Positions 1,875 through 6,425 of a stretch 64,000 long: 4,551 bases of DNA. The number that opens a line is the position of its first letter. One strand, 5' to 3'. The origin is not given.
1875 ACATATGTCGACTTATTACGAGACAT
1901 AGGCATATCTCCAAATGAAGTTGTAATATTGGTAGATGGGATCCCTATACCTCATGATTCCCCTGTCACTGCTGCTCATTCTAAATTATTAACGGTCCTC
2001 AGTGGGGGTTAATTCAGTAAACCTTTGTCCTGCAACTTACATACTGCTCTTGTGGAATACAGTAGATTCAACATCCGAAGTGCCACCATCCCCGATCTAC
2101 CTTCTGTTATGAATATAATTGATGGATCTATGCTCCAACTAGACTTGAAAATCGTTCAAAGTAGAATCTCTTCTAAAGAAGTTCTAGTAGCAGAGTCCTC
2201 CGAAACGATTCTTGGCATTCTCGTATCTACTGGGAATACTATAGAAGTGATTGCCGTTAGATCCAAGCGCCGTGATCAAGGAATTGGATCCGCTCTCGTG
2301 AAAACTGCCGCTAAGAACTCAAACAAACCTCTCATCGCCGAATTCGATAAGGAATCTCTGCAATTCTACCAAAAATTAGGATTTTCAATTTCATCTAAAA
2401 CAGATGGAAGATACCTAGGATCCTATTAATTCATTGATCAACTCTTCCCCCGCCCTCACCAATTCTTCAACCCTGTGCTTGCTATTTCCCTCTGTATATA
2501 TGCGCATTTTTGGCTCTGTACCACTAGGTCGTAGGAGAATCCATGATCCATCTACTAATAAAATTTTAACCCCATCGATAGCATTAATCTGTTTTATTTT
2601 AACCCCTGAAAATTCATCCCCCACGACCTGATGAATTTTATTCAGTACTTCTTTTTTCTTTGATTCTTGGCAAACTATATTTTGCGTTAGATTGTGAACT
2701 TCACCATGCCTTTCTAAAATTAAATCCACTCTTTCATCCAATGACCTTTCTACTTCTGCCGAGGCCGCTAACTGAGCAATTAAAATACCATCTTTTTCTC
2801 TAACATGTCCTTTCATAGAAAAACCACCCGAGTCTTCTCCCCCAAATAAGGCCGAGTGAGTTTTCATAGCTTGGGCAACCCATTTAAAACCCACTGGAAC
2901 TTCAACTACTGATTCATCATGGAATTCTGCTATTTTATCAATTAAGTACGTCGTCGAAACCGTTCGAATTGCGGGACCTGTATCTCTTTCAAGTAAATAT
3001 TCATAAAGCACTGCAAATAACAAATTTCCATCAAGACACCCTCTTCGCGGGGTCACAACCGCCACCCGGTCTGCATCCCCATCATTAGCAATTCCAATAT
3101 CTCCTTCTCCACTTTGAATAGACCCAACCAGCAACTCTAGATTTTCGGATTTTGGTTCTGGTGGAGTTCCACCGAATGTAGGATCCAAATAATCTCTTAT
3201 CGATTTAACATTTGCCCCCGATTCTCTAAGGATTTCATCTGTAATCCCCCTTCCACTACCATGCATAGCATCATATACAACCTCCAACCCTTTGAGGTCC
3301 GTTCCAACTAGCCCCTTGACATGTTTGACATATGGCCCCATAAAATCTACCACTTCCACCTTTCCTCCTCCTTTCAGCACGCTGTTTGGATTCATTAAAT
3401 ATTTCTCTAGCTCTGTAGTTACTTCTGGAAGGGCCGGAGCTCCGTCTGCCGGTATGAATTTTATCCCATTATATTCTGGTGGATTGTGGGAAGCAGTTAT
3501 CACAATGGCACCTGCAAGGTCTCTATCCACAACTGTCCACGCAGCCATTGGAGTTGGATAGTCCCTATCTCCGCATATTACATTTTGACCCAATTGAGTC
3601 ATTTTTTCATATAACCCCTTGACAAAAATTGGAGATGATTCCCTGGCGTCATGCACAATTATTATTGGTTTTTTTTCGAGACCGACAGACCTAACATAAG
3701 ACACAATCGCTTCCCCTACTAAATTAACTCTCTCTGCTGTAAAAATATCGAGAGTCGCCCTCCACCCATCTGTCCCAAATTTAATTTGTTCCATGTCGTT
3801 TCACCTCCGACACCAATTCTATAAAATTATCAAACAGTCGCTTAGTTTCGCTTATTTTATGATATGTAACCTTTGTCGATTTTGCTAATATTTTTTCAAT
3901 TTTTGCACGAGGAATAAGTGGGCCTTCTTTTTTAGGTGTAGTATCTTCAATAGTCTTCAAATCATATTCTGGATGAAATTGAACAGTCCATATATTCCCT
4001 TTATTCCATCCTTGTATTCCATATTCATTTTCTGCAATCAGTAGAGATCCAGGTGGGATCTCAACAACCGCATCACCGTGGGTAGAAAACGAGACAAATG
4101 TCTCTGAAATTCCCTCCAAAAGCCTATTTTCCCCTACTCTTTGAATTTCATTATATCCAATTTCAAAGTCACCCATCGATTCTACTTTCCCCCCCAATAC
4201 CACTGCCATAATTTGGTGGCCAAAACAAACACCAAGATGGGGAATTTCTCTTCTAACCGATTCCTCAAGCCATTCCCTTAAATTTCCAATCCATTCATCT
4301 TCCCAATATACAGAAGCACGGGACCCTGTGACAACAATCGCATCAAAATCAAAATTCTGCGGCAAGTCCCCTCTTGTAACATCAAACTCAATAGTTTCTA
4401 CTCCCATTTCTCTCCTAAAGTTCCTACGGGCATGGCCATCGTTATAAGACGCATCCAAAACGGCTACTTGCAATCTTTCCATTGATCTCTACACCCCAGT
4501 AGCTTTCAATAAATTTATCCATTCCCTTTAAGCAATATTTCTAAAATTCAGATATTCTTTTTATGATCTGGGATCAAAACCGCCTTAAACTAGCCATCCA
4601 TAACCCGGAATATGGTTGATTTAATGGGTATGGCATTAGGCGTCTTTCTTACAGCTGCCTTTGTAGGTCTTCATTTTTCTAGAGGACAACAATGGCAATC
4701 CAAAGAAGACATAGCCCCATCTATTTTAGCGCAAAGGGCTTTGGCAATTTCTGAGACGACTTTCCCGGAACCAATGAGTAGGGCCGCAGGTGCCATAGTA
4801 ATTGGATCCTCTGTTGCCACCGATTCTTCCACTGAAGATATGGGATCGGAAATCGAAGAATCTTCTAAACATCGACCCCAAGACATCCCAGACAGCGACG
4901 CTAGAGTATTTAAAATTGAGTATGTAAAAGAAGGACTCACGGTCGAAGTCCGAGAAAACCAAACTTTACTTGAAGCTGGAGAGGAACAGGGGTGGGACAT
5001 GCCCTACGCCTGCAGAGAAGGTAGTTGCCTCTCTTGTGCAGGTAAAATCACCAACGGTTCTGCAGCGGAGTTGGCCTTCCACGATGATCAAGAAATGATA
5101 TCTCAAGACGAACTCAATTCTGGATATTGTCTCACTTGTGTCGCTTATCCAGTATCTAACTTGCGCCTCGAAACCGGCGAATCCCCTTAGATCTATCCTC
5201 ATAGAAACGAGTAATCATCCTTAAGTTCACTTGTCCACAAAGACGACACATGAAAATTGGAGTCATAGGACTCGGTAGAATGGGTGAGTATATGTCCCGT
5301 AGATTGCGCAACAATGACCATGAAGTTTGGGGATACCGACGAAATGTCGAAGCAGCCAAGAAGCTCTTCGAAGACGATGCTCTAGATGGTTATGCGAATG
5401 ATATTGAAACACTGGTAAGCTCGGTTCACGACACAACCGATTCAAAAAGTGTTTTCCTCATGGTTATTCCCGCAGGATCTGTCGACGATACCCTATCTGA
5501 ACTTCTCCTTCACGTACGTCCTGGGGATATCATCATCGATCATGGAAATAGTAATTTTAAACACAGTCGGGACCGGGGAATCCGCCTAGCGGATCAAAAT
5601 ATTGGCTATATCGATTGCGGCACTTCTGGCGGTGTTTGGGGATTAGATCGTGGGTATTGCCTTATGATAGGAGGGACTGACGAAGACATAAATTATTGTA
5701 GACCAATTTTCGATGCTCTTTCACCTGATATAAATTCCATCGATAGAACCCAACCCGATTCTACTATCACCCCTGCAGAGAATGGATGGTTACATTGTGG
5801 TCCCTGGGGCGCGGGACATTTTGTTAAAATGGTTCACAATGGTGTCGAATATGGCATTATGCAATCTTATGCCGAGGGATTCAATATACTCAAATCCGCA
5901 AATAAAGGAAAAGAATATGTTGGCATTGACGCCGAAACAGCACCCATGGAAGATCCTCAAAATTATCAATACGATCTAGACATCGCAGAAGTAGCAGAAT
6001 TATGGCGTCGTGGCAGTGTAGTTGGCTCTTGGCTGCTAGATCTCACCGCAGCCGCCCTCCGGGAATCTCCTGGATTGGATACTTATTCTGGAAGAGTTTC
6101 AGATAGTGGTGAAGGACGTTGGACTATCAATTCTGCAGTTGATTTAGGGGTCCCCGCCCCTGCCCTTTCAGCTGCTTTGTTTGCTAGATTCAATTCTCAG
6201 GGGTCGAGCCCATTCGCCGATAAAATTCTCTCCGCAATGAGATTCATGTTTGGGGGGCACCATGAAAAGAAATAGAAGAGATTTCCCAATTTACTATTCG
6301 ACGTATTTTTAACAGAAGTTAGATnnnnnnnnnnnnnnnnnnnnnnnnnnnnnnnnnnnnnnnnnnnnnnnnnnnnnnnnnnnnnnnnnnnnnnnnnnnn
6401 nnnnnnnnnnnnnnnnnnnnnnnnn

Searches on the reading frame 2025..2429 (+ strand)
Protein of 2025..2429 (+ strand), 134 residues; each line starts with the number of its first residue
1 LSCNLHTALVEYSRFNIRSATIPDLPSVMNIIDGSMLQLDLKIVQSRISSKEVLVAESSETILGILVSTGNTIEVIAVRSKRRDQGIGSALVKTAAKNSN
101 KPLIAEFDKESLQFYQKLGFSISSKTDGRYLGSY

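Call 54: search_protein_families(library=pfam, proteins=[window:2025-2429:+], max_evalue=0.001)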
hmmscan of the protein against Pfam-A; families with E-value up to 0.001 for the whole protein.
window:2025-2429:+ (134 aa): 3 families
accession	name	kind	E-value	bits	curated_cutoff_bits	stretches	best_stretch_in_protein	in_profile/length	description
PF13508.13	Acetyltransf_7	-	3.7e-10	40.5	27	1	51-121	3-83/84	Acetyltransferase (GNAT) domain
PF13673.13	Acetyltransf_10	-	6.2e-09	36.4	23.6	1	46-121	24-108/128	Acetyltransferase (GNAT) domain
PF00583.31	Acetyltransf_1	-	9.1e-06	26.4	20.7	1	52-120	34-116/116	Acetyltransferase (GNAT) family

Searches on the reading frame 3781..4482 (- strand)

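Call 25: search_protein_families(library=pfam, proteins=[window:3781-4482:-], max_evalue=0.001)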
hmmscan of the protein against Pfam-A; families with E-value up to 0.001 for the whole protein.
window:3781-4482:- (233 aa): 2 families
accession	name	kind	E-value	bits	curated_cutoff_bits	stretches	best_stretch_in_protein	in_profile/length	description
PF00117.34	GATase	-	1.8e-20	73.8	22.8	1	18-180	14-180/190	Glutamine amidotransferase class-I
PF07722.19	Peptidase_C26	-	9.8e-07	29.2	20.5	1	72-172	98-219/219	Peptidase C26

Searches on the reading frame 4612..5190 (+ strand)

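Call 25: search_protein_families(library=pfam, proteins=[window:4612-5190:+], max_evalue=0.001)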
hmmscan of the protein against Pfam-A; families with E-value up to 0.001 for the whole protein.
window:4612-5190:+ (192 aa): 1 family
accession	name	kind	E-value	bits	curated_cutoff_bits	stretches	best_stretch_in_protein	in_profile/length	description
PF00111.32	Fer2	-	4.3e-15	55.9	21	1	107-180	6-76/77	2Fe-2S iron-sulfur cluster binding domain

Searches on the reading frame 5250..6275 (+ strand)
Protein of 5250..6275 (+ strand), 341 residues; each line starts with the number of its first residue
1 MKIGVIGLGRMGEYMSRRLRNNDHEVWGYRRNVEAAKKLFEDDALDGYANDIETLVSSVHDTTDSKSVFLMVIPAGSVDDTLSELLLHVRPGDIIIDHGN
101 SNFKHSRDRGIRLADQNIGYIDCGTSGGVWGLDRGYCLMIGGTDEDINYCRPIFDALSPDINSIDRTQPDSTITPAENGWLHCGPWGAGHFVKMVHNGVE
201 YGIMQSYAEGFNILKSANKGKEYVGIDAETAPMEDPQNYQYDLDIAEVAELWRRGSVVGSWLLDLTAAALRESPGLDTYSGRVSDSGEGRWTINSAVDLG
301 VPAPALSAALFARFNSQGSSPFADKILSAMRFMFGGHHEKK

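Call 25: search_protein_families(library=pfam, proteins=[window:5250-6275:+], max_evalue=0.001)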
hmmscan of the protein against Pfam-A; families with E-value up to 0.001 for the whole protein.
window:5250-6275:+ (341 aa): 3 families
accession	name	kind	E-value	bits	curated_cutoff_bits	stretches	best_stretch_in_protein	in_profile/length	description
PF03446.21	NAD_binding_2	-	4.7e-32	111.7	21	1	2-160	1-155/161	NAD binding domain of 6-phosphogluconate dehydrogenase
PF00393.24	6PGD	-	3.7e-22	79.5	27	2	189-218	1-30/290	6-phosphogluconate dehydrogenase, C-terminal domain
PF03807.23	F420_oxidored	-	2.8e-08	34.7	21.6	1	2-100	1-93/94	NADP oxidoreductase coenzyme F420-dependent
